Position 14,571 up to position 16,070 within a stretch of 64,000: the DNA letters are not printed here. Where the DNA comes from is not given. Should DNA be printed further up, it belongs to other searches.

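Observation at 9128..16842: Undecaprenyl-phosphate sugar / YfhO glycosylation cassette with amino-sugar tailoring genes, inserted between wzm and wzt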

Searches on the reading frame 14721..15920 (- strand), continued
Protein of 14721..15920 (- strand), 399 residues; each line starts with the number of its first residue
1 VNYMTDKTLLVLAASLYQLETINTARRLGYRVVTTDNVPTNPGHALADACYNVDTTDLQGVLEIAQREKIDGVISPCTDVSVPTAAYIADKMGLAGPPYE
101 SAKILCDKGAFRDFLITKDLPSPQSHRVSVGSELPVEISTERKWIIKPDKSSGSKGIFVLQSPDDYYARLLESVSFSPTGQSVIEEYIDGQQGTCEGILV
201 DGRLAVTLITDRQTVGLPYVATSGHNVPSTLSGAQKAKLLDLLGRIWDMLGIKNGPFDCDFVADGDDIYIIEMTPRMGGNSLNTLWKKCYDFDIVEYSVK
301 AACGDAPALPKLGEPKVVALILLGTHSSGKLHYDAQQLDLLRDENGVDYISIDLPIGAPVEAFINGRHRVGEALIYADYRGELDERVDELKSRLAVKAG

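Call 13: find_related_loci(query=A1, collection=genome_contigs, flank=10000)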
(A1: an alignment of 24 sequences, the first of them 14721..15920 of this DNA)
Query A1 (399 aa) in genome_contigs; peptide patterns used: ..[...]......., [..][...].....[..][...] (x = any residue, [..] = any of these).
153 stretches matched a pattern; 60 encode a relative of the query (tblastn E <= 1e-3); 59 distinct loci.
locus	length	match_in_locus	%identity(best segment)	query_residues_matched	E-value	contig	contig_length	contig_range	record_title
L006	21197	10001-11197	93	1-399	0e+0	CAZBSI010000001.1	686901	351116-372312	MAG TPA_asm: uncultured bacterium isolate SRP216815_co1_264 genome assembly, contig: NODE_2_length_686901_cov_72.347386,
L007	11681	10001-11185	69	4-398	0e+0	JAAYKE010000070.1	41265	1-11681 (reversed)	MAG: Armatimonadota bacterium isolate AS10tlH2TH_383 150108_AS10, whole genome shotgun sequence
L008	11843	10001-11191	53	1-398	3e-143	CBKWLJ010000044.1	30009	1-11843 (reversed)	MAG TPA_asm: uncultured bacterium isolate SRR29175779_binner123_Refined_1 genome assembly, contig: ERZ27337281.82, whole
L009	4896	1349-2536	53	2-398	4e-141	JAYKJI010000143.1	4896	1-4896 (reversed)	MAG: Snowella sp. isolate 881055 NODE_13736190, whole genome shotgun sequence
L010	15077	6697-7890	53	1-398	3e-136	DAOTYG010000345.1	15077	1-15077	MAG TPA_asm: Anaerolineae bacterium isolate H23_313 k115_740743, whole genome shotgun sequence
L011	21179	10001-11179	48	4-396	1e-131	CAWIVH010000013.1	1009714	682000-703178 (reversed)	MAG: uncultured Acidobacteriota bacterium isolate MFD02979.bin.1.204 genome assembly, contig: contig_32051, whole genome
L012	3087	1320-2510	47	2-398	3e-133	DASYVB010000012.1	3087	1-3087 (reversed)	MAG TPA_asm: Nitrospiraceae bacterium isolate SMAG_U4610 k141_2464460, whole genome shotgun sequence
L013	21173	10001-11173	48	7-398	4e-125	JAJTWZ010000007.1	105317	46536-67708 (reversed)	MAG: Blastocatellia bacterium isolate DTUACD2 7-Genome20, whole genome shotgun sequence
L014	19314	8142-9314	48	7-398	3e-125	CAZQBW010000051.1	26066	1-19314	MAG TPA_asm: uncultured Clostridia bacterium isolate binchicken_co197_382 genome assembly, contig: NODE_2552_length_2606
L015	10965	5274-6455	51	1-394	1e-124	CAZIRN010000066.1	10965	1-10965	MAG TPA_asm: uncultured Rikenella sp. isolate binchicken_co265_192 genome assembly, contig: NODE_9047_length_10965_cov_1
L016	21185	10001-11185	49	2-398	7e-124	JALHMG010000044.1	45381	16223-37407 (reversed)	MAG: Lysobacterales bacterium isolate Bin_30_3_3 c_000000003941, whole genome shotgun sequence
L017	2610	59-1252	49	1-398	2e-129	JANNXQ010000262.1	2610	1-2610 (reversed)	MAG: Chthoniobacteraceae bacterium isolate VAR_34_metabat_159 VAR_34_k141_2456078, whole genome shotgun sequence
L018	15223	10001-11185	49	4-398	2e-123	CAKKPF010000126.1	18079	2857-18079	Candidatus Brocadiaceae bacterium isolate Hainich-H41-bin245-1 genome assembly, contig: H41-bin245_1_Hain_H41_02um_R2_21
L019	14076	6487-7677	50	1-398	5e-123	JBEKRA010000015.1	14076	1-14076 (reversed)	MAG: Verrucomicrobiota bacterium isolate SPRUCE 4 SPRUCE_4_15, whole genome shotgun sequence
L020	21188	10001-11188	47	2-398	3e-118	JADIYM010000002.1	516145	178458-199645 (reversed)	MAG: Blastocatellia bacterium isolate AalE_18-Q3-R2-46_BATAC.155 tig00002618-10-5131940, whole genome shotgun sequence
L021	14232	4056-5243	46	2-398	3e-116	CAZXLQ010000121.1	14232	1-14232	MAG TPA_asm: uncultured Clostridia bacterium isolate SRP329715_co1_264 genome assembly, contig: NODE_6473_length_14232_c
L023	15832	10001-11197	48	1-398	3e-115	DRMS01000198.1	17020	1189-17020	MAG TPA_asm: Leucothrix mucor isolate HyVt-493 HyVt-493_k145_261760, whole genome shotgun sequence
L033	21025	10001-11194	47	1-398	3e-102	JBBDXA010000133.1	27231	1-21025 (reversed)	MAG: Phycisphaeraceae bacterium isolate LejiaD_62_11 Lejia_D_2880_length_27231_cov_6, whole genome shotgun sequence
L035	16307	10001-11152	42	4-386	2e-94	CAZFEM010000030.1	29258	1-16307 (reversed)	MAG TPA_asm: uncultured Gammaproteobacteria bacterium isolate binchicken_co366_9 genome assembly, contig: NODE_732_lengt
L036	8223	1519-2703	41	7-398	5e-84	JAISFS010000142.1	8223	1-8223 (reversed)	MAG: Deltaproteobacteria bacterium isolate Gx485_bin53 k119_2038541, whole genome shotgun sequence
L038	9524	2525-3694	37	2-391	2e-76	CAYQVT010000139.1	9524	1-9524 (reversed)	MAG TPA_asm: uncultured Gammaproteobacteria bacterium isolate SRP065251_co1_35 genome assembly, contig: NODE_5970_length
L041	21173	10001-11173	37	8-397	9e-72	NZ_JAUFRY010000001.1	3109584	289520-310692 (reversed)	Mycobacterium sp. TY814 sequence1, whole genome shotgun sequence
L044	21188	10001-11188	53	1-397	3e-139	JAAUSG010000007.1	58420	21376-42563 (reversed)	MAG: Leptolyngbyaceae cyanobacterium RU_5_1 NODE_131_length_58420_cov_4.352993, whole genome shotgun sequence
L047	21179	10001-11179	31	4-397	6e-38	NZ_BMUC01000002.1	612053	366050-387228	Streptomyces griseoflavus strain JCM 4479 sequence02, whole genome shotgun sequence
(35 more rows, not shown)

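Call 18: search_protein_families(library=pfam, proteins=[L020:13328-14092:+, L019:10413-11306:+, L021:123-2105:-, L023:12286-13545:+, L010:11259-12812:+, L033:14271-15911:+, L036:3057-5147:+, L044:14632-16542:+, L011:13302-15515:-, L015:1837-3594:+], max_evalue=0.01)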
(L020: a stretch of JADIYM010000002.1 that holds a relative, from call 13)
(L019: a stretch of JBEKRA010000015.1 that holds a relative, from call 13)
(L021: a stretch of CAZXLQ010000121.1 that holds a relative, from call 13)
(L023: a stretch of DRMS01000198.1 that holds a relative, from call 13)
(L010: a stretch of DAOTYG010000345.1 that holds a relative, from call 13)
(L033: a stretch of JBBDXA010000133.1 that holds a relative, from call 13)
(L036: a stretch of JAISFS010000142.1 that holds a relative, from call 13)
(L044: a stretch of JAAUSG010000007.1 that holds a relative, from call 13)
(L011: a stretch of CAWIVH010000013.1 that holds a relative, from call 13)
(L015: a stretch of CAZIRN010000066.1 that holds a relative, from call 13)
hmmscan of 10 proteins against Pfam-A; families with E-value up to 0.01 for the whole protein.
L020:13328-14092:+ (254 aa): 13 families
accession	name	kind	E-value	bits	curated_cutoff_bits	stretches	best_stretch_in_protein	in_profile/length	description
PF13649.12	Methyltransf_25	-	2.4e-14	54.2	27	1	70-144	1-79/97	Methyltransferase domain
PF13489.12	Methyltransf_23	-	8.1e-11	42.4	27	1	55-136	10-89/164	Methyltransferase domain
PF08241.18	Methyltransf_11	-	1e-10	42.5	21.2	1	71-166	1-94/95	Methyltransferase domain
PF13847.12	Methyltransf_31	-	4.6e-10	39.8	27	1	66-166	3-108/145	Methyltransferase domain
PF08242.18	Methyltransf_12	-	8.7e-09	36.4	30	1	71-147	1-80/98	Methyltransferase domain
PF05175.20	MTS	-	2.8e-06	27.5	23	1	62-133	27-103/170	Methyltransferase small domain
PF03848.20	TehB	-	0.00011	22.1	20.4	1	66-134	30-101/193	Tellurite resistance protein TehB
PF02353.26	CMAS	-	0.00024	20.9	27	1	66-134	62-133/273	Mycolic acid cyclopropane synthetase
PF07021.18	MetW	-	0.00057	20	21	1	52-108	1-58/193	Methionine biosynthesis protein MetW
PF05724.17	TPMT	-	0.0022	18.1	26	1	66-104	37-75/218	Thiopurine S-methyltransferase (TPMT)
PF05401.17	NodS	-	0.0023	18.2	24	1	58-164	35-141/201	Nodulation protein S (NodS)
PF08003.17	Methyltransf_9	-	0.0052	16.2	23.8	1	60-136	109-190/315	Protein of unknown function (DUF1698)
PF01209.24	Ubie_methyltran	-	0.007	16.2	20.1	1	57-169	38-153/233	ubiE/COQ5 methyltransferase family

L019:10413-11306:+ (297 aa): 5 families
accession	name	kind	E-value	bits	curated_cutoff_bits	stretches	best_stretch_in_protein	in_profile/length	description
PF13489.12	Methyltransf_23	-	5.5e-16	59.2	27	1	58-217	5-163/164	Methyltransferase domain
PF08242.18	Methyltransf_12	-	1.1e-10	42.5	30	1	83-176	1-98/98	Methyltransferase domain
PF08241.18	Methyltransf_11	-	1.3e-09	39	21.2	1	84-177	2-94/95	Methyltransferase domain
PF13649.12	Methyltransf_25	-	4.9e-09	37.2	27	1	82-174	1-97/97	Methyltransferase domain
PF13847.12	Methyltransf_31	-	0.00029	21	27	1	78-182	3-113/145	Methyltransferase domain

L021:123-2105:- (660 aa): 1 family
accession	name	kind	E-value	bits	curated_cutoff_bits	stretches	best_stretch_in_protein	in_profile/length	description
PF13231.12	PMT_2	-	1.4e-07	32.3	26.1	1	266-396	31-155/160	Dolichyl-phosphate-mannose-protein mannosyltransferase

L023:12286-13545:+ (419 aa): 3 families
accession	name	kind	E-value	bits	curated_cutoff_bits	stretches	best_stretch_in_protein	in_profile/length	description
PF02784.22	Orn_Arg_deC_N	-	5.7e-24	85.3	23.4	1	47-287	9-247/247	Pyridoxal-dependent decarboxylase, pyridoxal binding domain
PF00278.28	Orn_DAP_Arg_deC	-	1.2e-10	41.9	23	1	283-375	5-95/95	Pyridoxal-dependent decarboxylase, C-terminal sheet domain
PF01168.26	Ala_racemase_N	-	0.00013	22.2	24.1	1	96-214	66-175/220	Alanine racemase, N-terminal domain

L010:11259-12812:+ (517 aa): 1 family
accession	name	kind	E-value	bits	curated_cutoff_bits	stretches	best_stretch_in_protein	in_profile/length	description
PF13231.12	PMT_2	-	9.8e-10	39.3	26.1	1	75-217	6-149/160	Dolichyl-phosphate-mannose-protein mannosyltransferase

L033:14271-15911:+ (546 aa): 0 families

L036:3057-5147:+ (696 aa): 0 families

L044:14632-16542:+ (636 aa): 0 families

L011:13302-15515:- (737 aa): 0 families

L015:1837-3594:+ (585 aa): 1 family
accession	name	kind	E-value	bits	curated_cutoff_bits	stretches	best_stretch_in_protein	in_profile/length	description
PF19510.5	DUF6044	-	3e-178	594.2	27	1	18-582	4-563/564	Protein of unknown function (DUF6044)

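Call 40: predict_structure(alignment_id=A1)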
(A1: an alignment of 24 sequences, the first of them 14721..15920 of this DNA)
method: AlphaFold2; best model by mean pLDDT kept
length: 399 residues; sequences in the alignment: 24
mean_pLDDT: 94.0   pTM: 0.91
mean pLDDT of the five models: 94.0, 92.9, 92.7, 91.7, 91.6
residues with pLDDT >= 90: 356; 70-90: 37; 50-70: 3; < 50: 3
segments of 3 or more residues with pLDDT < 50: 1-3
pLDDT, mean of each block of 10 residues (from residue 1): 73 90 95 94 94 95 98 93 96 96 97 98 96 91 94 90 95 94 96 95 95 94 96 97 98 95 96 84 90 94 90 93 96 98 96 97 92 97 97 97
secondary structure, 60 per line:
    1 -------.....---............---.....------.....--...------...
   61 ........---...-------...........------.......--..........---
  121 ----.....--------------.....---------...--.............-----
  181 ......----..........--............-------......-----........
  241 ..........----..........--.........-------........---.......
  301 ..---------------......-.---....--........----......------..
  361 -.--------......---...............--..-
elements in order: E8-12 H16-27 E31-35 H42-46 E49-51 H58-68 E72-74 H82-92 H99-105 H108-117 E125-129 E144-148 E158-160 H163-175 E181-186 E191-200 E203-214 E222-227 H233-250 E255-264 E267-275 H283-290 H294-302 E318-323 E329-332 H335-342 E347-352 E371-376 H380-394

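Call 43: search_protein_families(library=ncbifam, proteins=[L015:7519-8697:+, L015:9512-10651:+, L015:8713-9465:+, L044:8095-8994:+, L035:12997-13623:+, L035:8333-9013:+, L035:7064-8326:+, L015:4340-5290:+, L015:6470-7426:+], max_evalue=0.000001)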
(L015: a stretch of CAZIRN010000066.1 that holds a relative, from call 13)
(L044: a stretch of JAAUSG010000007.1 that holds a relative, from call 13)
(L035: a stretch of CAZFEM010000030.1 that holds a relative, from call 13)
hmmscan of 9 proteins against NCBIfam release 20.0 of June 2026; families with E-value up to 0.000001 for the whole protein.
L015:7519-8697:+ (392 aa): 7 families
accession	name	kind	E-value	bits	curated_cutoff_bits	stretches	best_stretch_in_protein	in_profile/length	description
TIGR04181.1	NHT_00031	hypoth_equivalog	6.9e-29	100.8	420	1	38-202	37-220/359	LegC family aminotransferase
NF008687.0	PRK11706.1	equivalog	1.5e-28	99.7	375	1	38-198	38-201/375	dTDP-4-amino-4,6-dideoxygalactose transaminase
TIGR03588.1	PseC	equivalog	4.4e-26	91.7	423.5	1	38-203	37-211/380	UDP-4-amino-4,6-dideoxy-N-acetyl-beta-L-altrosamine transaminase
TIGR02379.1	ECA_wecE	subfamily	1.7e-22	79.7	434.85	1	45-198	45-202/376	dTDP-4-amino-4,6-dideoxy-D-glucose transaminase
TIGR04427.1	PLP_DesI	equivalog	1.3e-20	73.9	650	1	37-200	58-222/390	dTDP-4-dehydro-6-deoxyglucose aminotransferase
NF011936.0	PRK15407.1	equivalog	2.6e-20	72.6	423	1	86-200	131-245/440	lipopolysaccharide biosynthesis protein RfbH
NF008658.2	PRK11658.1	equivalog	2.9e-20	72.3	631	1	54-202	56-206/379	UDP-4-amino-4-deoxy-L-arabinose aminotransferase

L015:9512-10651:+ (379 aa): 12 families
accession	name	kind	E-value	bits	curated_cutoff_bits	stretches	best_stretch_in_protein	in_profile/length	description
NF008687.0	PRK11706.1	equivalog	1.2e-172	573.9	375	1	3-373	2-373/375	dTDP-4-amino-4,6-dideoxygalactose transaminase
TIGR02379.1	ECA_wecE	subfamily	4.2e-161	535.9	434.85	1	3-373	2-374/376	dTDP-4-amino-4,6-dideoxy-D-glucose transaminase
NF008658.2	PRK11658.1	equivalog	1.4e-65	221.4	631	1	4-370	6-373/379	UDP-4-amino-4-deoxy-L-arabinose aminotransferase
TIGR03588.1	PseC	equivalog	7.5e-65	219.3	423.5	1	7-372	6-378/380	UDP-4-amino-4,6-dideoxy-N-acetyl-beta-L-altrosamine transaminase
TIGR04181.1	NHT_00031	hypoth_equivalog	5.8e-56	189.9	420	1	4-353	2-357/359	LegC family aminotransferase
NF011936.0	PRK15407.1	equivalog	5.9e-41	140.6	423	2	46-210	79-251/440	lipopolysaccharide biosynthesis protein RfbH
TIGR04427.1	PLP_DesI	equivalog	4.6e-35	121.5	650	1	16-370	36-379/390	dTDP-4-dehydro-6-deoxyglucose aminotransferase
NF005816.0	PRK07682.1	equivalog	8.7e-09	34.5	620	1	40-157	82-206/390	aminotransferase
NF041364.1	GntC_guanitoxin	equivalog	2.1e-08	33.5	415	1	50-154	63-174/356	guanitoxin biosynthesis PLP-dependent (S)-gamma-hydroxy-L-arginine cyclodehydratase GntC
NF005817.0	PRK07683.1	equivalog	1e-07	31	575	1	41-154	78-201/387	aminotransferase A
NF004975.0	PRK06348.1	equivalog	4e-07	29.3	549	1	28-163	66-211/384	pyridoxal phosphate-dependent aminotransferase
NF006569.0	PRK09082.1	subfamily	7.4e-07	28.6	420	0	35-153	78-202/386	methionine aminotransferase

L015:8713-9465:+ (250 aa): 19 families
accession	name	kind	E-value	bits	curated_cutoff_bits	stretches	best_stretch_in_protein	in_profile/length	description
NF043040.1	corrin_prot_MT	hypoth_equivalog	6.6e-16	58.4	180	1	64-177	41-160/216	corrinoid protein-associated methyltransferase CpaM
TIGR01983.1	UbiG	equivalog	6.7e-15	55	102.95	1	22-165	11-151/228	bifunctional 2-polyprenyl-6-hydroxyphenol methylase/3-demethylubiquinol 3-O-methyltransferase UbiG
TIGR02021.1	BchM-ChlM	equivalog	9e-12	44.9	158.9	1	54-158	42-148/218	magnesium protoporphyrin IX methyltransferase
NF008992.0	PRK12335.1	equivalog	3.4e-11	42.8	303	1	48-170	110-228/289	SAM-dependent methyltransferase TehB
TIGR01934.1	MenG_MenH_UbiE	subfamily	7.9e-11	41.7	158.35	1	62-171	37-147/223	ubiquinone/menaquinone biosynthesis methyltransferase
NF001244.0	PRK00216.1-5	equivalog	3.8e-10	39.4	216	1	63-167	47-155/236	bifunctional demethylmenaquinone methyltransferase/2-methoxy-6-polyprenyl-1,4-benzoquinol methylase UbiE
NF007610.0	PRK10258.1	equivalog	4.3e-10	39.3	342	1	54-165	32-138/251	malonyl-ACP O-methyltransferase BioC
NF040703.1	cyclopro_CfaB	exception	1.4e-08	34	650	1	53-164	148-262/393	C17 cyclopropane fatty acid synthase CfaB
TIGR04345.1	ovoA_Cterm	equivalog_domain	2.1e-08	34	170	1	52-125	29-102/242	putative 4-mercaptohistidine N1-methyltransferase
TIGR02072.1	BioC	equivalog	2.4e-08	34.1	184.95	1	53-167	24-134/244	malonyl-ACP O-methyltransferase BioC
NF011529.0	PRK14968.1-3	equivalog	4.7e-08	32.7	162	1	59-131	29-103/198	putative methyltransferase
NF041820.1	daptide_MTase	equivalog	6.9e-08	32.3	175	1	67-165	39-142/243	daptide-type RiPP biosynthesis methyltransferase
TIGR02752.1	MenG_heptapren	equivalog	1.1e-07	31.7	419.85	1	58-167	39-151/231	demethylmenaquinone methyltransferase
NF001243.0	PRK00216.1-4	equivalog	1.4e-07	31.1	235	1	58-167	41-153/237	demethylmenaquinone methyltransferase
NF041536.1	ArsM_DUF2284_UU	exception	1.7e-07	29.9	575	1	66-187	78-202/459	arsenite methyltransferase/DUF2284 domain selenoprotein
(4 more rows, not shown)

L044:8095-8994:+ (299 aa): 2 families
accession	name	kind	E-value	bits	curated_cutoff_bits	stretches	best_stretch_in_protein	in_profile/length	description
TIGR02072.1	BioC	equivalog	2.2e-12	47.3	184.95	1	77-195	21-140/244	malonyl-ACP O-methyltransferase BioC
NF045667.1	MTase_DVU1556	equivalog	4.1e-07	29.7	155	1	88-229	20-166/213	DVU_1556 family methyltransferase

L035:12997-13623:+ (208 aa): 2 families
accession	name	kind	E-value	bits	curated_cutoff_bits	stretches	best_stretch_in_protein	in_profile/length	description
NF043040.1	corrin_prot_MT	hypoth_equivalog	4.4e-09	36.1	180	1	13-148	10-151/216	corrinoid protein-associated methyltransferase CpaM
NF001244.0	PRK00216.1-5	equivalog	2.6e-07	30.2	216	0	35-94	40-106/236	bifunctional demethylmenaquinone methyltransferase/2-methoxy-6-polyprenyl-1,4-benzoquinol methylase UbiE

L035:8333-9013:+ (226 aa): 0 families

L035:7064-8326:+ (420 aa): 7 families
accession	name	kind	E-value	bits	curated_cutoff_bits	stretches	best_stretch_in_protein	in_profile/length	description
NF041039.1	FslC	exception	2.4e-47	161.7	500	1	16-398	17-405/418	rhizoferrin biosystnesis N-citrylornithine decarboxylase FslC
TIGR01048.1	lysA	equivalog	1.9e-38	132.1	297.9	1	18-415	16-414/417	diaminopimelate decarboxylase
TIGR03099.1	dCO2ase_PEP1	hypoth_equivalog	1.1e-23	84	478.45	1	25-312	21-305/398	pyridoxal-dependent decarboxylase, exosortase A system-associated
NF052544.1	OrLyDeCDokD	equivalog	6.7e-23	81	700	1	26-302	41-324/461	ornithine/lysine decarboxylase DokD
NF006515.0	PRK08961.1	equivalog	1.8e-15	56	802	1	9-303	486-763/861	bifunctional aspartate kinase/diaminopimelate decarboxylase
NF003763.0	PRK05354.1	equivalog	3e-08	32.6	369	1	40-302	81-361/636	biosynthetic arginine decarboxylase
TIGR01047.1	nspC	equivalog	5.3e-07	28.4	409.05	0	29-397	5-360/380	carboxynorspermidine decarboxylase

L015:4340-5290:+ (316 aa): 12 families
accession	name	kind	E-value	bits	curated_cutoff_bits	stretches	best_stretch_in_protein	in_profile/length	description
NF007986.1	PRK10714.1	equivalog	4.6e-49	167.1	529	1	10-310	6-307/316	undecaprenyl-phosphate 4-deoxy-4-formamido-L-arabinose transferase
NF047588.1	GlcsyltransPgfSStrep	equivalog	6e-33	114.4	500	1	11-302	2-294/308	glycosyltransferase PgfS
NF041875.1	EPS_EpsD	equivalog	9.3e-13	48.3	370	1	12-112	1-97/325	exopolysaccharide biosynthesis glycosyltransferase EpsD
NF007482.0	PRK10073.1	equivalog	7.1e-11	41.7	423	1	8-118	4-109/334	glycosyltransferase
TIGR03937.1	PgaC_IcaA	equivalog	1.8e-10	40.3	422.3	1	8-104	43-135/407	poly-beta-1,6-N-acetyl-D-glucosamine synthase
NF038302.1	EPS_HpsE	equivalog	6.2e-10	38.5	300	1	12-105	3-97/307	hormogonium polysaccharide biosynthesis glycosyltransferase HpsE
TIGR03111.1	glyc2_xrt_Gpos1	hypoth_equivalog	4.1e-09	35.7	363.95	1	10-122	49-159/439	TIGR03111 family XrtG-associated glycosyltransferase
NF010496.0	PRK13915.1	equivalog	2.6e-07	30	262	1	6-130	28-155/307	glucosyl-3-phosphoglycerate synthase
TIGR03965.1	mycofact_glyco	equivalog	4.8e-07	29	280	1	9-117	73-177/467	mycofactocin biosynthesis glycosyltransferase MftF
NF047683.1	TeichurnBiosyTuaG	equivalog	5.6e-07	29.5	400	1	9-132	5-125/252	teichuronic acid biosynthesis protein TuaG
NF050050.1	ProtGlycPglI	equivalog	8e-07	28.7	500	0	11-129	3-118/306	GalNAc(5)-diNAcBac-PP-undecaprenol beta-1,3-glucosyltransferase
TIGR04283.1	glyco_like_mftF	equivalog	9.3e-07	28.6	182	0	12-119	1-97/221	TIGR04283 family arsenosugar biosynthesis glycosyltransferase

L015:6470-7426:+ (318 aa): 3 families
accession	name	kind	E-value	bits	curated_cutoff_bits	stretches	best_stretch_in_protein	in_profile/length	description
TIGR00374.1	TIGR00374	subfamily_domain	6.7e-23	81.6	43.2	2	23-175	8-162/323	flippase-like domain-containing protein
NF033480.1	bifunc_MprF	equivalog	5.5e-09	34.9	600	1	9-307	7-304/841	bifunctional lysylphosphatidylglycerol flippase/synthetase MprF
NF053789.1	GlcN_PG_flip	equivalog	9.2e-07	28.5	320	0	53-176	44-169/327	glucosaminyl phosphatidylglycerol flippase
